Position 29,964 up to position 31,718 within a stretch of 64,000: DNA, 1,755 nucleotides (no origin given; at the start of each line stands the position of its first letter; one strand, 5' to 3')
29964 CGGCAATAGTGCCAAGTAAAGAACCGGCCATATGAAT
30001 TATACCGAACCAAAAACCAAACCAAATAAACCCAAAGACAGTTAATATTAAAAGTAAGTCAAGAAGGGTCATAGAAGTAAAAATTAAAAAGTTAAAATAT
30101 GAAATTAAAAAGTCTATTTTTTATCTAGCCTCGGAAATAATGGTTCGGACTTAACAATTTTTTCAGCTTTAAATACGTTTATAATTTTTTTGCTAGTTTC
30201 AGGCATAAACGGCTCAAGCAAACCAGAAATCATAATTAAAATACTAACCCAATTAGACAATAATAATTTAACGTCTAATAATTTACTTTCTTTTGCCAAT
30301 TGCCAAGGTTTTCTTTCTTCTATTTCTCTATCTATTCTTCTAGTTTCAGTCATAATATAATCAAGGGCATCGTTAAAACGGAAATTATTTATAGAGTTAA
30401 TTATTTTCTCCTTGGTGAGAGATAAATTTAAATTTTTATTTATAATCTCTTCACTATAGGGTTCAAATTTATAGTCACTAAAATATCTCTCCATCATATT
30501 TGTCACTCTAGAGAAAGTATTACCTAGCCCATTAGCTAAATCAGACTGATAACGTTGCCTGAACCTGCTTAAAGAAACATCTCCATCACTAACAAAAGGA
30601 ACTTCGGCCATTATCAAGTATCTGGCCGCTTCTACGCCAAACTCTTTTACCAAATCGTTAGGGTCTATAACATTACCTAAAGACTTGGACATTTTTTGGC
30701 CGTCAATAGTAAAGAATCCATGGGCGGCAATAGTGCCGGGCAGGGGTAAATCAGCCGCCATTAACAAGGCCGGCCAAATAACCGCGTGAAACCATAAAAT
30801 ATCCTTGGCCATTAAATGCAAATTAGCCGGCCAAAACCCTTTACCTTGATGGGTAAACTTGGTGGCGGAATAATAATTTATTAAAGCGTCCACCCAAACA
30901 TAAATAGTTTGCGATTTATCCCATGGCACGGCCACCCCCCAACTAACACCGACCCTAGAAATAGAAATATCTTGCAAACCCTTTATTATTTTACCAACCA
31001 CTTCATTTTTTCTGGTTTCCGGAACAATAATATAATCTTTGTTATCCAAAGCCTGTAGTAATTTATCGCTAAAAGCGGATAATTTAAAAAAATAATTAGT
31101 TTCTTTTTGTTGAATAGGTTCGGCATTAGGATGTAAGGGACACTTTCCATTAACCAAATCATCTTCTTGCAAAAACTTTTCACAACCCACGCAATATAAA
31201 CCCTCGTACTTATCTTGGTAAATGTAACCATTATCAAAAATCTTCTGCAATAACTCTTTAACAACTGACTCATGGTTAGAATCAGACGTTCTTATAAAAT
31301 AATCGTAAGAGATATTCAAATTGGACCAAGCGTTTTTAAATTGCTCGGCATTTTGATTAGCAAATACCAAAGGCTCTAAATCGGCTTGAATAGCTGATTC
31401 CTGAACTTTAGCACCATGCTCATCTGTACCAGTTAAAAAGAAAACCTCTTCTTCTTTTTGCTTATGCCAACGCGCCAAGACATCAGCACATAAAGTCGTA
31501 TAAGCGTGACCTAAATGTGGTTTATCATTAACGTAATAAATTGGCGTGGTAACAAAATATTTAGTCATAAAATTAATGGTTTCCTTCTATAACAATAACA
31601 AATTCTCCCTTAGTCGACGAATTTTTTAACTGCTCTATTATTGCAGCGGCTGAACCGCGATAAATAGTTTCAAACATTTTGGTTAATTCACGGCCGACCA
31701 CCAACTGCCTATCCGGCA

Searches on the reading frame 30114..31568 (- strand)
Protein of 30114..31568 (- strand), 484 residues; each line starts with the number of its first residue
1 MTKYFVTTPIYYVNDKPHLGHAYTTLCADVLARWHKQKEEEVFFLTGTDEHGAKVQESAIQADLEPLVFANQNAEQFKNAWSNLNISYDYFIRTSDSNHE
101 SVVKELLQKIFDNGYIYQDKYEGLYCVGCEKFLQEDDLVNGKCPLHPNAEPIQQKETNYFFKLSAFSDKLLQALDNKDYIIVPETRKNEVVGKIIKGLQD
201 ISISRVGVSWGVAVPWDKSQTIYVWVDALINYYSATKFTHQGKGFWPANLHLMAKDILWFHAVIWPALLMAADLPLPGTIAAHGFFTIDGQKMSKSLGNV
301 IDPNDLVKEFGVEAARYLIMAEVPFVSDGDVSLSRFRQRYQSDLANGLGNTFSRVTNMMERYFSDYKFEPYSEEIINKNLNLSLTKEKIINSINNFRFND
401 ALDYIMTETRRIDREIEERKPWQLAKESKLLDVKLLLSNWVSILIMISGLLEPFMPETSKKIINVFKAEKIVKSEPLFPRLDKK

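Call 27: search_protein_families(library=pfam, proteins=[window:30114-31568:-], max_evalue=0.00001)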
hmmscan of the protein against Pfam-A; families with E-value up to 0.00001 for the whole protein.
window:30114-31568:- (484 aa): 4 families
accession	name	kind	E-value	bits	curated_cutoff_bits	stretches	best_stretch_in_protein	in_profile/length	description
PF09334.17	tRNA-synt_1g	-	6.4e-101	338.4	20.1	2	149-355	174-390/391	tRNA synthetases class I (M)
PF00133.28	tRNA-synt_1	-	1.9e-30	106.4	22.7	2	3-220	24-250/414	tRNA synthetases class I (I, L, M and V)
PF01406.26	tRNA-synt_1e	-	3.9e-16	59.7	27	1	13-121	19-126/301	tRNA synthetases class I (C) catalytic domain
PF08264.19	Anticodon_1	-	3.3e-06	27.5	25.1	1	382-480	8-106/148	Anticodon-binding domain of tRNA ligase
